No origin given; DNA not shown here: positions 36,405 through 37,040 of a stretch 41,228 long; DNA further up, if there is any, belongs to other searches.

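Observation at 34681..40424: Partner-switching pair (STAS + RsbW-like kinase) physically flanking glgX inside a glycan-metabolism operon, with no sigma factor in the window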

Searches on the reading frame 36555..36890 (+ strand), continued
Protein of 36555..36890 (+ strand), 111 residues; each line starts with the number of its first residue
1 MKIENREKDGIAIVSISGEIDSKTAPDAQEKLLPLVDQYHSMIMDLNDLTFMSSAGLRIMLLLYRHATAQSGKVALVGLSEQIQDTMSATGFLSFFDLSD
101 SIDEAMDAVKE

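Call 65: search_solved_structures(query=window:36555-36890:+, max_evalue=0.000001, show_alignments=5)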
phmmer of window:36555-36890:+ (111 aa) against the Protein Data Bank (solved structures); distinct sequences matched with E-value up to 0.000001: 13.
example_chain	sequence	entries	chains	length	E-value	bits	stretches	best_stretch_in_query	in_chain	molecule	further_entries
4hyl_A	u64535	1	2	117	1.8e-26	95.5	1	6-106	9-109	Stage II sporulation protein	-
3ugm_A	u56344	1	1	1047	1.5e-15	60.5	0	13-46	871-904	TAL effector AvrBs3/PthA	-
6m36_B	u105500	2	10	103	5e-11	46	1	7-99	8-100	Anti-sigma-B factor antagonist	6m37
4qtp_A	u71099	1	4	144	1.9e-10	44.2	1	7-110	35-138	Anti-sigma factor antagonist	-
9ld1_A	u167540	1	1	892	5e-09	39.6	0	13-60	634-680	inactivate TOD4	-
9lcz_A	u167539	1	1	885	7.9e-09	39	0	13-45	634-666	Inactivate TOD6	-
9lcx_A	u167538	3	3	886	8e-09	39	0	13-45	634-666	Inactivate TOD6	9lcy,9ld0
1sbo_A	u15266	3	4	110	1.4e-08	38.1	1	2-105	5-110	Putative anti-sigma factor antagonist TM1442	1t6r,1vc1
2ypf_A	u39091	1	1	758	2.5e-08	37.4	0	13-42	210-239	AVRBS3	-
1th8_B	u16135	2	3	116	1.3e-07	35.1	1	5-96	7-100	Anti-sigma F factor antagonist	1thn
1auz_A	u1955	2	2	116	2.8e-07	34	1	4-103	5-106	SPOIIAA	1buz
1tid_B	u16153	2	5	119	3.8e-07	33.6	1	5-96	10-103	Anti-sigma F factor antagonist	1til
9jo8_A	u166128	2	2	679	4.3e-07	33.4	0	13-43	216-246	TALE repeat protein targeting mitochondiral ND1-L gene. | TALE repeat protein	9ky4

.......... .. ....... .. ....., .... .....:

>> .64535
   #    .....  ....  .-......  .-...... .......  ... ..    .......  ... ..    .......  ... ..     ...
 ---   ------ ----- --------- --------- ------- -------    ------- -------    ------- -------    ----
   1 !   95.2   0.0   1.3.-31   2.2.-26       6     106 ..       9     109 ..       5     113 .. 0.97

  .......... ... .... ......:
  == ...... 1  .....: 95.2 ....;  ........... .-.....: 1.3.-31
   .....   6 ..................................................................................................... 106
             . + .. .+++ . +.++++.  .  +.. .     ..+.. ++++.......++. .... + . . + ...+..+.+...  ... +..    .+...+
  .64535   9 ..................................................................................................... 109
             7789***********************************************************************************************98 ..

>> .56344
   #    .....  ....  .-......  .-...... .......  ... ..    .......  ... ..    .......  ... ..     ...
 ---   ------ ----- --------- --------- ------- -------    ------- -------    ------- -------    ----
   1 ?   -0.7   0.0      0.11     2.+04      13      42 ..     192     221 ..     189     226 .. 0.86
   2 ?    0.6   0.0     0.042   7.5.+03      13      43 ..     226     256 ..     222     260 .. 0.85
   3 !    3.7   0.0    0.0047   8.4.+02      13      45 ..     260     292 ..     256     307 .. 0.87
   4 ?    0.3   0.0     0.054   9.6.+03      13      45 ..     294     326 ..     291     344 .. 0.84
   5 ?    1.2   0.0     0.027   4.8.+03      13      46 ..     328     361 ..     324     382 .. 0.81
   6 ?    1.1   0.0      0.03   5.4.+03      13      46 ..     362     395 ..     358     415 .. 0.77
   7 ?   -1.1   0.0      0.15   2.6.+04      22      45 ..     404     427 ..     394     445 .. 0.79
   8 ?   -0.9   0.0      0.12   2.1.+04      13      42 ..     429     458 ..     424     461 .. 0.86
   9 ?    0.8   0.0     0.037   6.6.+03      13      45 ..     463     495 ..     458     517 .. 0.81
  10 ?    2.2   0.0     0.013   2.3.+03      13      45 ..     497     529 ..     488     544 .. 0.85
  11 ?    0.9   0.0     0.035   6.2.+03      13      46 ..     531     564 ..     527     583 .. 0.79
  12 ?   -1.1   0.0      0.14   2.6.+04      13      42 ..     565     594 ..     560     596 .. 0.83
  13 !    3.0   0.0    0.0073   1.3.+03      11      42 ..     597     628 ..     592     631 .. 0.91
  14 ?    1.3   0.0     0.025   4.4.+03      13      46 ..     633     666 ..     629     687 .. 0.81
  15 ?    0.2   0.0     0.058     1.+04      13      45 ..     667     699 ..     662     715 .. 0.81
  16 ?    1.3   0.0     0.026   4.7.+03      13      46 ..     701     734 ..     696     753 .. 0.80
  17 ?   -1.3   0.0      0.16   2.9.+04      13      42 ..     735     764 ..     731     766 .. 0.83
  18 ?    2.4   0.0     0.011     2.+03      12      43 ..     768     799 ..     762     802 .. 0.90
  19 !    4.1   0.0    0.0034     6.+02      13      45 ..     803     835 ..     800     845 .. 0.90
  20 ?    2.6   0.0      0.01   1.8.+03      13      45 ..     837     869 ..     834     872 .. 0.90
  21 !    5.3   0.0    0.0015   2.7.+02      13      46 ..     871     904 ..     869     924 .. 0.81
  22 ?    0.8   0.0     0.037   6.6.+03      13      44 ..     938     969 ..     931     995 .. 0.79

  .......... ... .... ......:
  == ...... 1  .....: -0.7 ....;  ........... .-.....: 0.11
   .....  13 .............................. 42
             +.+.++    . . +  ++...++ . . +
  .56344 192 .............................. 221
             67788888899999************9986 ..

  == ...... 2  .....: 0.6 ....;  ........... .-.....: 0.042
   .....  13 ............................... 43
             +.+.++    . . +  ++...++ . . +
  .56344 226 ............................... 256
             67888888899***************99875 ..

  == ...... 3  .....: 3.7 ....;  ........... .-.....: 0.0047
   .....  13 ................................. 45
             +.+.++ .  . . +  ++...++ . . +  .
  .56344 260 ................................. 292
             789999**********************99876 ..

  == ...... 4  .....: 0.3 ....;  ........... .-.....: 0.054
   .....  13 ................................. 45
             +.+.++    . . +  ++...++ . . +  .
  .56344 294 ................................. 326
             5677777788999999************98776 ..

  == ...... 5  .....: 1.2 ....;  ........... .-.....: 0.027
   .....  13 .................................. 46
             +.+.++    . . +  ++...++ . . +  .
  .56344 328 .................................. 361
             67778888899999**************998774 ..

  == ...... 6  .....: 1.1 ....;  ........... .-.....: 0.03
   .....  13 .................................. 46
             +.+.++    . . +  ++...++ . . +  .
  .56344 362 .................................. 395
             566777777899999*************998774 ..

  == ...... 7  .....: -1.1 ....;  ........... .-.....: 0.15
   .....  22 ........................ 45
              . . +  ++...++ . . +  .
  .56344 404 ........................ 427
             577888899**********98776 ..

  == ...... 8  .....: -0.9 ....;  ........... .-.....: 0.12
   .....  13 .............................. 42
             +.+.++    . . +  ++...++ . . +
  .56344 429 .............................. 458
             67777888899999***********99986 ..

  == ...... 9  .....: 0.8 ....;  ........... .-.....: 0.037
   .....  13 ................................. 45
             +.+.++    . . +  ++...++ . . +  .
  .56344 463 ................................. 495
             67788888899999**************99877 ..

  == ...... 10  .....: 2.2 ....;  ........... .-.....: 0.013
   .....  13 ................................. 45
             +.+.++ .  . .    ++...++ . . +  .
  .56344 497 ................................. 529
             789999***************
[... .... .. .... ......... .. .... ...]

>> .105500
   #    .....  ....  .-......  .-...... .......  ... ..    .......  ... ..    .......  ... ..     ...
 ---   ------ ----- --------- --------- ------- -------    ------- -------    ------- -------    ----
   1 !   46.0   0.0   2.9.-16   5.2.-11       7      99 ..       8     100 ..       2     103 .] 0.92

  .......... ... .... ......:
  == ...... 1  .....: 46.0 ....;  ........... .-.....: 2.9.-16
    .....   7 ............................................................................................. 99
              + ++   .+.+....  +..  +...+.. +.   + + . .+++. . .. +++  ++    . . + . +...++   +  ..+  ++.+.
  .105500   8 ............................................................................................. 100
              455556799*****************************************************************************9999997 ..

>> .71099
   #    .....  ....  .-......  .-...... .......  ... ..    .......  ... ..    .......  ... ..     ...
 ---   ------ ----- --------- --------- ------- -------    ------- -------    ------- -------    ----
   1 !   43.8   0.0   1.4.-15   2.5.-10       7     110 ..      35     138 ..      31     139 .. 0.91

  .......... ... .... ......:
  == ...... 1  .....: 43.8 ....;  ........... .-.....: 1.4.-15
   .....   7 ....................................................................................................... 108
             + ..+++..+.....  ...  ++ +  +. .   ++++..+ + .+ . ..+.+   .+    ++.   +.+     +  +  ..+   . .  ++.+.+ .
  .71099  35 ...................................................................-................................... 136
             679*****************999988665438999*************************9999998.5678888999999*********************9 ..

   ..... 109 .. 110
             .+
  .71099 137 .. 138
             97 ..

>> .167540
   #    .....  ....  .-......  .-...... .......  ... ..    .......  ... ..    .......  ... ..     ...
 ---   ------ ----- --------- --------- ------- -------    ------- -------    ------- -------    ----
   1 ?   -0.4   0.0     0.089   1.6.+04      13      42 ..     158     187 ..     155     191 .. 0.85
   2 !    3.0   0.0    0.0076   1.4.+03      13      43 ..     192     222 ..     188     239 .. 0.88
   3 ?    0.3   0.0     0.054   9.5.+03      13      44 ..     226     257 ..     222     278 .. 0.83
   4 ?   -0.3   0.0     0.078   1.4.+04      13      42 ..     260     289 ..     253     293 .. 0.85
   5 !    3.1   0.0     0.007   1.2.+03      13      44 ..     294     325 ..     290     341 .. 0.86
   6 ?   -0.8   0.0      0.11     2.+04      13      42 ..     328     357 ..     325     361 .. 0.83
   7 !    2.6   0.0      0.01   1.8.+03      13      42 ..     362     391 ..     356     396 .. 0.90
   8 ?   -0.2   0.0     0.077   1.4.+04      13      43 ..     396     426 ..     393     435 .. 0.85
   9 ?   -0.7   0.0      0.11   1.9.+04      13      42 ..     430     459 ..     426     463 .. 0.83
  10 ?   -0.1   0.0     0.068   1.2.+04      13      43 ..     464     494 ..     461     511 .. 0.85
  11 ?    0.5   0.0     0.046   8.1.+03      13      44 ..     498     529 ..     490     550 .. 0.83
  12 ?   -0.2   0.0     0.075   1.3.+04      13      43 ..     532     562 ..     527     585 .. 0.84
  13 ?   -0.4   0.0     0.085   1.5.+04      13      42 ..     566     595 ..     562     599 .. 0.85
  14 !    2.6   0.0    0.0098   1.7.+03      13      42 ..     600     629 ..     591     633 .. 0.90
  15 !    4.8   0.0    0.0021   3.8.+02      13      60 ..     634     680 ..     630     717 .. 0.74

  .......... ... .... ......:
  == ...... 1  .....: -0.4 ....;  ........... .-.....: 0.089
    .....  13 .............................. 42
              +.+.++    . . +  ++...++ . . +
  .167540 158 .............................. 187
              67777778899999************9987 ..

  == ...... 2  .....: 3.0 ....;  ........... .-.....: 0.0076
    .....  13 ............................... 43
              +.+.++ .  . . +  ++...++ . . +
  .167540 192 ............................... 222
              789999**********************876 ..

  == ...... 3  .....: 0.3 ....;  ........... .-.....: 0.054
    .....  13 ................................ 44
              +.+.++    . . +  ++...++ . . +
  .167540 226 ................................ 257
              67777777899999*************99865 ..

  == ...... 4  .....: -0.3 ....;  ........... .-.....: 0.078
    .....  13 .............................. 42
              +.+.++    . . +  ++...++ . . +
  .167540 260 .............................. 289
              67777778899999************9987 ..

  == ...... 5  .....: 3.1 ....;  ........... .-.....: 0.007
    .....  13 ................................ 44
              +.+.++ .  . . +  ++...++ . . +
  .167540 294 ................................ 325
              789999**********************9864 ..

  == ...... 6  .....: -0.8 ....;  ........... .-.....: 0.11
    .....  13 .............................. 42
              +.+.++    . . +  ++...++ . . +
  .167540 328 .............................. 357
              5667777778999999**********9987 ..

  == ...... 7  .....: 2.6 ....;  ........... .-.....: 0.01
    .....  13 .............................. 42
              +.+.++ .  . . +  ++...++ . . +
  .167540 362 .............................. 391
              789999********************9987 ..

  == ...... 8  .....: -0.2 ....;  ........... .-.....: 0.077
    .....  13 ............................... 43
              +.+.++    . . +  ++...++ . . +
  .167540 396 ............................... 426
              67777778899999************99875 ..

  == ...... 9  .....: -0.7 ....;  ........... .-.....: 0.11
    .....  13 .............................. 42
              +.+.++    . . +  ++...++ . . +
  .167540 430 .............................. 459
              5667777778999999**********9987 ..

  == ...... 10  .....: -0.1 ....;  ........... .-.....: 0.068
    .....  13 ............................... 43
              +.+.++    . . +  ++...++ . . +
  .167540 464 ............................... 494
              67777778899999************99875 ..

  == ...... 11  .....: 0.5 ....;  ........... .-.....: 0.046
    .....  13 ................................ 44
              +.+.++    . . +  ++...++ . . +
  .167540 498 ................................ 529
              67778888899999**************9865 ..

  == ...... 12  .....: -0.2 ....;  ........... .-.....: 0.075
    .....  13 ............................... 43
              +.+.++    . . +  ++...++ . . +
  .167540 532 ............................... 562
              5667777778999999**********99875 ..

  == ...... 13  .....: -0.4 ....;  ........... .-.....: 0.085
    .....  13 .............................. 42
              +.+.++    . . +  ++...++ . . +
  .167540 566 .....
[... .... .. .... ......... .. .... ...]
